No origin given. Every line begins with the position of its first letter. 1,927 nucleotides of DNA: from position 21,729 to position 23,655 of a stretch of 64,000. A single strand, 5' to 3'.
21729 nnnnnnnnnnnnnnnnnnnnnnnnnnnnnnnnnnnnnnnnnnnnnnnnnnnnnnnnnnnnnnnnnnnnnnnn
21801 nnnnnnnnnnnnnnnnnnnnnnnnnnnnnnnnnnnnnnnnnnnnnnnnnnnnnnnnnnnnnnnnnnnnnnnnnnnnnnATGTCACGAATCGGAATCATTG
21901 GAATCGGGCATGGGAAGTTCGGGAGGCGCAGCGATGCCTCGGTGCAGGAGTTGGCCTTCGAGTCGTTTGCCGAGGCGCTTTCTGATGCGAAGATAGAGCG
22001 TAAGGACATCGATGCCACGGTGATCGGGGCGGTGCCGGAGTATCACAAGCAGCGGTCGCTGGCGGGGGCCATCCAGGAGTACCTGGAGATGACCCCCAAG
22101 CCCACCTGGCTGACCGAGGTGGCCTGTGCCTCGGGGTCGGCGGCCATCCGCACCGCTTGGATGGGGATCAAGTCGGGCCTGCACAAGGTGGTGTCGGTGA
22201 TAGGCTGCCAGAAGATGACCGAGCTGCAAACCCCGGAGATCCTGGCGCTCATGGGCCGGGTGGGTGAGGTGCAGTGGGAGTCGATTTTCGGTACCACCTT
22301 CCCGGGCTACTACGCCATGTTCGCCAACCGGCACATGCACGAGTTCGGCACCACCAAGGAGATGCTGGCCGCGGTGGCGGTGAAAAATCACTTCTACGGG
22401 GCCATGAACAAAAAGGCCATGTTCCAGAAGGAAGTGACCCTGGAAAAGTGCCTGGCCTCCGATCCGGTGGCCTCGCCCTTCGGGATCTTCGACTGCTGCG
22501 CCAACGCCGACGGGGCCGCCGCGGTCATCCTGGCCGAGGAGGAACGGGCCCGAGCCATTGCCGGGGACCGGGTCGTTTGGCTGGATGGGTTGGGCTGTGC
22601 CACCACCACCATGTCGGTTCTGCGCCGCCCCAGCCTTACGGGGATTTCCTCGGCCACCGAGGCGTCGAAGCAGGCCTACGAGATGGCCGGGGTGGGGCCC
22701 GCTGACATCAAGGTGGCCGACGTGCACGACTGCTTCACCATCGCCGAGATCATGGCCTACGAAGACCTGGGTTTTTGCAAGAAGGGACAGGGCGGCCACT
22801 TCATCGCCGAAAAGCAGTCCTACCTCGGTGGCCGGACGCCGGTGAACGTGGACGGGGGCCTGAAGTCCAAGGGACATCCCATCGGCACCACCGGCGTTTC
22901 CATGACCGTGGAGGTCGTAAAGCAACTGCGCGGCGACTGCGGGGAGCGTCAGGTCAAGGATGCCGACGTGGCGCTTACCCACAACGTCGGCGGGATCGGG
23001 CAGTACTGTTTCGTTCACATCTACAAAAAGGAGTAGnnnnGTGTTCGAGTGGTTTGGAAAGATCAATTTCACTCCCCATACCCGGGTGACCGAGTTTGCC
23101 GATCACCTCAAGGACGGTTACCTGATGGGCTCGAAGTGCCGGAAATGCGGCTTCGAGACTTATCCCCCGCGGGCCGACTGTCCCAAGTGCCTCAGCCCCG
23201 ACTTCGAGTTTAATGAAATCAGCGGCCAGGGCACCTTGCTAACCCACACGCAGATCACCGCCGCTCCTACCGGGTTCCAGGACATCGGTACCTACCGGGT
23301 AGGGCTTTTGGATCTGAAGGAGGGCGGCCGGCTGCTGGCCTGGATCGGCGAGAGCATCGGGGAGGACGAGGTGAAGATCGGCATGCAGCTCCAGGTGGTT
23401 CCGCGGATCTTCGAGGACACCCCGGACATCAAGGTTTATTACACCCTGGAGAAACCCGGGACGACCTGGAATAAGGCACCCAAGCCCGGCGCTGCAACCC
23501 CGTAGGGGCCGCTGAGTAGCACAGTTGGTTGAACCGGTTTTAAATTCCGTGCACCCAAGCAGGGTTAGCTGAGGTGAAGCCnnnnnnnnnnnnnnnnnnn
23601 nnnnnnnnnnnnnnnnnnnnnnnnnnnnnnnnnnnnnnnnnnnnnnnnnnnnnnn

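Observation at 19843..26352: Seven-gene beta-oxidation-like operon with thiolase + SCPx-thiolase/DUF35 pair resembling benzylsuccinate (bbs) or steroid side-chain modules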

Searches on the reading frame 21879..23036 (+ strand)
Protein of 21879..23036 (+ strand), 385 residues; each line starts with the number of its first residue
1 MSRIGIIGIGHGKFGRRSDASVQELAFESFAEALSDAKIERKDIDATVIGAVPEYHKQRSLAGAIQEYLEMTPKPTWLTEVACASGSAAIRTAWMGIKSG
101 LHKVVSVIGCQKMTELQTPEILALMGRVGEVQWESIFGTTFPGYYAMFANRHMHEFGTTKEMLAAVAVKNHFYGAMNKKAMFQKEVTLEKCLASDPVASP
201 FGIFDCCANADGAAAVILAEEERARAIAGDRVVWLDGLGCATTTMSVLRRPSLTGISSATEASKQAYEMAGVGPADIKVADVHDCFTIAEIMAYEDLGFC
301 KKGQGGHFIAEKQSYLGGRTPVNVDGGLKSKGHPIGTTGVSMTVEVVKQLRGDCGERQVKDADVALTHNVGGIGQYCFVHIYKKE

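Call 7: search_protein_families(library=pfam, proteins=[window:21879-23036:+])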
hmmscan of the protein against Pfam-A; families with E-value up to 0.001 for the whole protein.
window:21879-23036:+ (385 aa): 3 families
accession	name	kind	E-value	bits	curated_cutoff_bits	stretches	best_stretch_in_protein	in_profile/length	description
PF22691.2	Thiolase_C_1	-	5.4e-53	179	28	1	240-383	2-143/144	Thiolase C-terminal domain-like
PF00108.29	Thiolase_N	-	2.1e-19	70.4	26.4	1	13-186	14-197/260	Thiolase, N-terminal domain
PF02803.24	Thiolase_C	-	1.1e-08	35.2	27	1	259-356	24-103/123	Thiolase, C-terminal domain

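Call 8: search_protein_families(library=ncbifam, proteins=[window:21879-23036:+])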
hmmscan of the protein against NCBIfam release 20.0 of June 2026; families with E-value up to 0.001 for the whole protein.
window:21879-23036:+ (385 aa): 52 families (the best 25 are shown)
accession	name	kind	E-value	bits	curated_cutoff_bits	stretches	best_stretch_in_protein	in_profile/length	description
NF004720.0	PRK06064.1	subfamily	6.7e-146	486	420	1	1-384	1-387/389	thiolase domain-containing protein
NF009228.0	PRK12578.1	subfamily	1.6e-133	445.1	485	1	2-383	3-386/387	thiolase domain-containing protein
NF053570.1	AcCoTHIOL_METTL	equivalog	3.6e-110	368.4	600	1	1-384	1-383/385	acetyl-CoA acetyltransferase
NF004810.0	PRK06157.1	equivalog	1e-91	308.1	403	1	2-379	7-390/400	acetyl-CoA acetyltransferase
NF005704.0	PRK07516.1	subfamily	1.2e-86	291.1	412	1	3-381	3-384/389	thiolase domain-containing protein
NF006102.0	PRK08256.1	subfamily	1.5e-75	254.7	436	1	2-384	3-392/394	lipid-transfer protein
NF004811.0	PRK06158.1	subfamily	1.6e-74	251.2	421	1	4-373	10-369/384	acetyl-CoA acetyltransferase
NF004982.0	PRK06365.1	equivalog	1.7e-69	234.9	695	2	6-251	20-266/430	thiolase domain-containing protein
NF004715.0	PRK06059.1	equivalog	7.2e-64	216.2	424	1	3-375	5-391/399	lipid-transfer protein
NF006010.0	PRK08142.1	subfamily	1.2e-63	215.2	462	1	16-373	19-373/388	thiolase domain-containing protein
NF053628.1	BnzsclthlBbsBGT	equivalog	1e-59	202.3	750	1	5-372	8-370/389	benzoylsuccinyl-CoA thiolase subunit BbsB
NF005892.0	PRK07855.1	subfamily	2.3e-56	191.4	469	1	4-366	8-373/390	lipid-transfer protein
NF006180.0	PRK08313.1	subfamily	6.3e-56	189.9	514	1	2-381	4-381/389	thiolase domain-containing protein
NF004936.0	PRK06289.1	equivalog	1.5e-49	168.9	375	1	17-373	21-392/405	acetyl-CoA acetyltransferase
NF004722.0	PRK06066.1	equivalog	8.5e-48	163.3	516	1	2-372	4-372/385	thiolase domain-containing protein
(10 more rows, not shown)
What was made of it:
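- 21879..23036 (+): g3: SCP2/SCPx-type thiolase, 385 aa, with an intact Cys nucleophile (ACASG), His (GHPIG) and HDCF motif. NF004720 scores 486 against a 420 cutoff (call 8).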

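Call 21: search_solved_structures(query=window:21879-23036:+, max_evalue=1e-10)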
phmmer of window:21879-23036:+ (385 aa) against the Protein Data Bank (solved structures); distinct sequences matched with E-value up to 1e-10: 19.
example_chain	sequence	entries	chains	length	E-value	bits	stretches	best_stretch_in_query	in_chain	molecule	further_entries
7yvy_A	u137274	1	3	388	2.9e-72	247.1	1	4-381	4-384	Acetyl-CoA acetyltransferase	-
6esq_A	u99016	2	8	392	2.1e-71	244.3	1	3-382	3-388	acetoacetyl-CoA thiolase | Acetyl-CoA acetyltransferase thiolase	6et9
4yzo_A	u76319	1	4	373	2.6e-57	197.9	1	4-383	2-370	Putative acyl-CoA acyltransferase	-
7pxp_C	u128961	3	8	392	6.3e-53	183.5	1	4-372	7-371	Benzoylsuccinyl-CoA thiolase subunit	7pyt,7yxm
6hsj_A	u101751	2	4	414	5.5e-50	173.8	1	2-383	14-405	SCP2-thiolase (type-1)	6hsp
6hrv_A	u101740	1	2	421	5.8e-50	173.7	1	2-383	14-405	SCP2-thiolase (type-1)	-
4u4e_A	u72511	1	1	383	3.4e-47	164.6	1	5-373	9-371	Thiolase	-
4bi9_A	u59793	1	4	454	1.5e-45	159.2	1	10-373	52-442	3-KETOACYL-COA THIOLASE, PUTATIVE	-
4bia_A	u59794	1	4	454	2.7e-44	155.1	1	10-373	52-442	3-KETOACYL-COA THIOLASE, PUTATIVE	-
3zbg_A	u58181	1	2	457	6.9e-40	140.6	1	72-373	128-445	3-KETOACYL-COA THIOLASE-LIKE PROTEIN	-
6ok1_A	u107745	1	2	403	7.2e-39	137.2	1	5-352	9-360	Lipid-transfer protein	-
3zbk_A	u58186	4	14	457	1.2e-38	136.4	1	73-373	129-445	3-KETOACYL-COA THIOLASE-LIKE PROTEIN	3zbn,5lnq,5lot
3zbl_A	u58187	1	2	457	1.7e-38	136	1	73-373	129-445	3-KETOACYL-COA THIOLASE-LIKE PROTEIN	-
9myr_A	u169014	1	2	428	1.8e-33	119.5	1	29-373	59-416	Nonspecific lipid-transfer protein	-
9skh_I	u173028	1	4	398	7.7e-31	110.8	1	19-379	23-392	2,4-diacetylphloroglucinol biosynthesis protein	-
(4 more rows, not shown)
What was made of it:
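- BbsB is a significant PDB hit at 6e-53 (call 21).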

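Call 64: search_solved_structures(query=window:21879-23036:+, max_evalue=1e-50, show_alignments=4)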
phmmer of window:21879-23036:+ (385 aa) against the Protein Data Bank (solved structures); distinct sequences matched with E-value up to 1e-50: 4.
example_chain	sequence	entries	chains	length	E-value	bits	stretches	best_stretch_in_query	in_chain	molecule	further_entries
7yvy_A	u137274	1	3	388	2.9e-72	247.1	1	4-381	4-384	Acetyl-CoA acetyltransferase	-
6esq_A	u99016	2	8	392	2.1e-71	244.3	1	3-382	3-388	acetoacetyl-CoA thiolase | Acetyl-CoA acetyltransferase thiolase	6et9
4yzo_A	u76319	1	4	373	2.6e-57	197.9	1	4-383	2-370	Putative acyl-CoA acyltransferase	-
7pxp_C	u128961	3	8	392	6.3e-53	183.5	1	4-372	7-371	Benzoylsuccinyl-CoA thiolase subunit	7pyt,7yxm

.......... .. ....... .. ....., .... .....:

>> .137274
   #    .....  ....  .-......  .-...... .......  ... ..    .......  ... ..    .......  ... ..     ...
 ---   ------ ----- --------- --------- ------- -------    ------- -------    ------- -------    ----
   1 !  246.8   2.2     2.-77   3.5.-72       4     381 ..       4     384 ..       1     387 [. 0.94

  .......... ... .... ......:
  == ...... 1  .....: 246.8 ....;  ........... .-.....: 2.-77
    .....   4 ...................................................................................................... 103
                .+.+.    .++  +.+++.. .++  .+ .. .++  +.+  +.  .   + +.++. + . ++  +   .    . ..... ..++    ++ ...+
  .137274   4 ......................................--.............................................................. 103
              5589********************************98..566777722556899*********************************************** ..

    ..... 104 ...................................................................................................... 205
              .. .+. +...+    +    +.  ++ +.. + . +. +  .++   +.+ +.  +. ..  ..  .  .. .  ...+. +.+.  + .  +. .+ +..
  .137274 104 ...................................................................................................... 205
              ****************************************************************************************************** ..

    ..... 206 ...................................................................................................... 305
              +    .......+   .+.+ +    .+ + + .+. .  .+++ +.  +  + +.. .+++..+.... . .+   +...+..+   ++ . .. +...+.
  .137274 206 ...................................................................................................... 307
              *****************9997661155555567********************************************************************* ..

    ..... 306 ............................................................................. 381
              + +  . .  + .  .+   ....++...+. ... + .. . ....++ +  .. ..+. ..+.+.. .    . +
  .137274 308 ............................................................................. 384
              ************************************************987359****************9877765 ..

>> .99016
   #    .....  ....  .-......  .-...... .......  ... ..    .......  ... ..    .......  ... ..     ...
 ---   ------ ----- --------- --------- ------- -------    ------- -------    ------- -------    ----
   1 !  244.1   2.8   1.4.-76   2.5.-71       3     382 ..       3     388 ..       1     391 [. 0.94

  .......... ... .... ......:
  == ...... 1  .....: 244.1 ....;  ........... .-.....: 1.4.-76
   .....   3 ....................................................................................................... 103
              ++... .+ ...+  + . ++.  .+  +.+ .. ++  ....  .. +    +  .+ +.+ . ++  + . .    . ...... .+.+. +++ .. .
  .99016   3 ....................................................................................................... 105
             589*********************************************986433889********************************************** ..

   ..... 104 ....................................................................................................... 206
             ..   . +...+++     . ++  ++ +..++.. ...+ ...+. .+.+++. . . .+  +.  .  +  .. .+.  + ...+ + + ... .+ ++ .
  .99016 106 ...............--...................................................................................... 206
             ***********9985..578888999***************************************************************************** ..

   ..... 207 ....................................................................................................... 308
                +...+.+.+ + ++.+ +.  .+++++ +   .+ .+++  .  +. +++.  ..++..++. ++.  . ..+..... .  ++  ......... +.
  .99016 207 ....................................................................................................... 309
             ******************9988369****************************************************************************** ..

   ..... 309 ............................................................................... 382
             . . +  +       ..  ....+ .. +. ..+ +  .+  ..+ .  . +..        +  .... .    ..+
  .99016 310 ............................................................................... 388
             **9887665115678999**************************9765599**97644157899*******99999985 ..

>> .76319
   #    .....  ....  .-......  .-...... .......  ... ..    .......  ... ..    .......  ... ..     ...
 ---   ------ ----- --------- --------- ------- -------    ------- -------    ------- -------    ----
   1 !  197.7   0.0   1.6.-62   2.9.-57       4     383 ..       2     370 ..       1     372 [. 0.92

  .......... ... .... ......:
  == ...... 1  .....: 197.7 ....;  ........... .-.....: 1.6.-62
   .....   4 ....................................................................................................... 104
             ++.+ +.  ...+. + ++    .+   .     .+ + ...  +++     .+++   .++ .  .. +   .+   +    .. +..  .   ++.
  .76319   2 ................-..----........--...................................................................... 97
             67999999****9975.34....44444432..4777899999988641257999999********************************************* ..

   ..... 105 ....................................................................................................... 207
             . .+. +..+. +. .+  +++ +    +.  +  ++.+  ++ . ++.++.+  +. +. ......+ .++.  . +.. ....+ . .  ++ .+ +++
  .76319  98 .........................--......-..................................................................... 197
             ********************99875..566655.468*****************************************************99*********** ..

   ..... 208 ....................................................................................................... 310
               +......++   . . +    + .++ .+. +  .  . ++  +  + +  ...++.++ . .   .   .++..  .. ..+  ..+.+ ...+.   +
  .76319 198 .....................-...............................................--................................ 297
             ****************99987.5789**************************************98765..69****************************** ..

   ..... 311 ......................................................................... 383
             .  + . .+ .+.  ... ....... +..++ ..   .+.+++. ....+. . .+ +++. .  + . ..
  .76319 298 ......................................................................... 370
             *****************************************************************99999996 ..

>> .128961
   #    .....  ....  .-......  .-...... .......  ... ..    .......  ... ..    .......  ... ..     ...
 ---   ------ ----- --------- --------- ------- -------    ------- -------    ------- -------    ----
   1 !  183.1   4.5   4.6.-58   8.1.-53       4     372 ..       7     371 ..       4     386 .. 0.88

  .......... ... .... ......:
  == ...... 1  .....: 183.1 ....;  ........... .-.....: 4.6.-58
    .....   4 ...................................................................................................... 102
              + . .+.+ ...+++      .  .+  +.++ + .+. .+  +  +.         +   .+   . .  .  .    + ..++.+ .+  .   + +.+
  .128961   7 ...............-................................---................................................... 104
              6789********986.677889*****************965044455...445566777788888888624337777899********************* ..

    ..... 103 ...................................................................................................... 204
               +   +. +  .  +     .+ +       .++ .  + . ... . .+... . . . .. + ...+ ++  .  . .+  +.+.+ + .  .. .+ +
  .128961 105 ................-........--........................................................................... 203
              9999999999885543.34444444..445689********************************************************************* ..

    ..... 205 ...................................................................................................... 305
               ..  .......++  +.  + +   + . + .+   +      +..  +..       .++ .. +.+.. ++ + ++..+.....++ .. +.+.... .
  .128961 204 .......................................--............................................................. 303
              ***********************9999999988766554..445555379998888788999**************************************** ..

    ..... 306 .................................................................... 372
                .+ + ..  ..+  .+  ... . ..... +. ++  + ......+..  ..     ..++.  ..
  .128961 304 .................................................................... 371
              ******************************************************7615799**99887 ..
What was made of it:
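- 21879..23036 (+): PDB matches: 7yvy/6esq at 1e-72, BbsB at 6e-53, Ltp2 at 7e-39 (calls 21, 64).
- g3 keeps the full thiolase triad, unlike the aldolase Ltp2 (call 64).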

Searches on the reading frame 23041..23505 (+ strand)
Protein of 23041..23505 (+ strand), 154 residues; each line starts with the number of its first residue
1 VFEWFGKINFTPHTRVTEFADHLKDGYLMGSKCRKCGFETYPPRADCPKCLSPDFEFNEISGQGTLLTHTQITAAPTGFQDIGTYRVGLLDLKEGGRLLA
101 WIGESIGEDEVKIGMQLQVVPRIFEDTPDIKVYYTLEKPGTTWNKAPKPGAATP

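Call 7: search_protein_families(library=pfam, proteins=[window:23041-23505:+])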
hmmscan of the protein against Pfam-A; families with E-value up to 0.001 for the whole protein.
window:23041-23505:+ (154 aa): 2 families
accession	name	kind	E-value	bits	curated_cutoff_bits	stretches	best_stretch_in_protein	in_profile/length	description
PF12172.15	zf-ChsH2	-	6.6e-14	51.9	23.2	1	21-56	2-37/37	ChsH2, rubredoxin-like zinc ribbon domain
PF01796.24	OB_ChsH2_C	-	1e-12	48.2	27.1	1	59-120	3-63/65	ChsH2, C-terminal OB-fold domain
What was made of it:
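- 23041..23505 (+): g4: free-standing DUF35 protein (CxxC...CxxC zinc ribbon plus OB fold), 154 aa, GTG start. Presumed partner of g3. zf-ChsH2 and OB_ChsH2_C domains (call 7).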

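Call 8: search_protein_families(library=ncbifam, proteins=[window:23041-23505:+])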
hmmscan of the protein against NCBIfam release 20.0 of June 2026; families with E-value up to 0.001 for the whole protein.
window:23041-23505:+ (154 aa): 1 family
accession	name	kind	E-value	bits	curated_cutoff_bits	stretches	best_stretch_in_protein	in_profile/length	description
NF053627.1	BnzsclthlBbsAGT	equivalog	6.4e-10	39.2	250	1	15-106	23-112/145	benzoylsuccinyl-CoA thiolase subunit BbsA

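Call 68: search_solved_structures(query=window:23041-23505:+, max_evalue=0.1)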
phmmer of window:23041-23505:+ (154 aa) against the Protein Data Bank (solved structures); distinct sequences matched with E-value up to 0.1: 8.
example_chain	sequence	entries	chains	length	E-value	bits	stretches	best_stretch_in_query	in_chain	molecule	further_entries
6esq_E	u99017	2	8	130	1.1e-12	51.2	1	21-132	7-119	Pfam DUF35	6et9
6htj_A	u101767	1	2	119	1.4e-07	34.7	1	26-119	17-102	Nucleic-acid-binding protein containing a Zn-ribbon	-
9myr_B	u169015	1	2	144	3.1e-07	33.5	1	31-128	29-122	Acyl dehydratase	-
6ok1_B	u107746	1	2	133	3.4e-06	30.1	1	24-117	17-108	ChsH2(DUF35)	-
9vbo_H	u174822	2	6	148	0.00015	24.8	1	28-105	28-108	2,4-diacetylphloroglucinol biosynthesis protein PhlB family protein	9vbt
7pxp_A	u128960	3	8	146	0.00069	22.7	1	26-104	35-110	Benzoylsuccinyl-CoA thiolase subunit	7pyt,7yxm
3irb_A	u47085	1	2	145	0.0033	20.5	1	15-61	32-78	uncharacterized protein from DUF35 family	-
9skh_E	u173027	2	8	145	0.0095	19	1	13-122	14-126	2,4-diacetylphloroglucinol biosynthesis protein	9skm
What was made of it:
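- On Archaeal-type acetoacetyl-CoA thiolase/DUF35(/HMGCS) complex: 6esq_A matches at 2e-71 and 6esq_E at 1e-12 (calls 21, 68).
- The nearest characterised relatives of g3/g4 make or cleave acetoacetyl-CoA (calls 21, 68). Both proteins are nearer to the archaeal thiolase/DUF35 pair (calls 21, 64, 68).
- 23041..23505 (+): ChsH2-DUF35 scores 3e-6 and BbsA 7e-4 (call 68).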
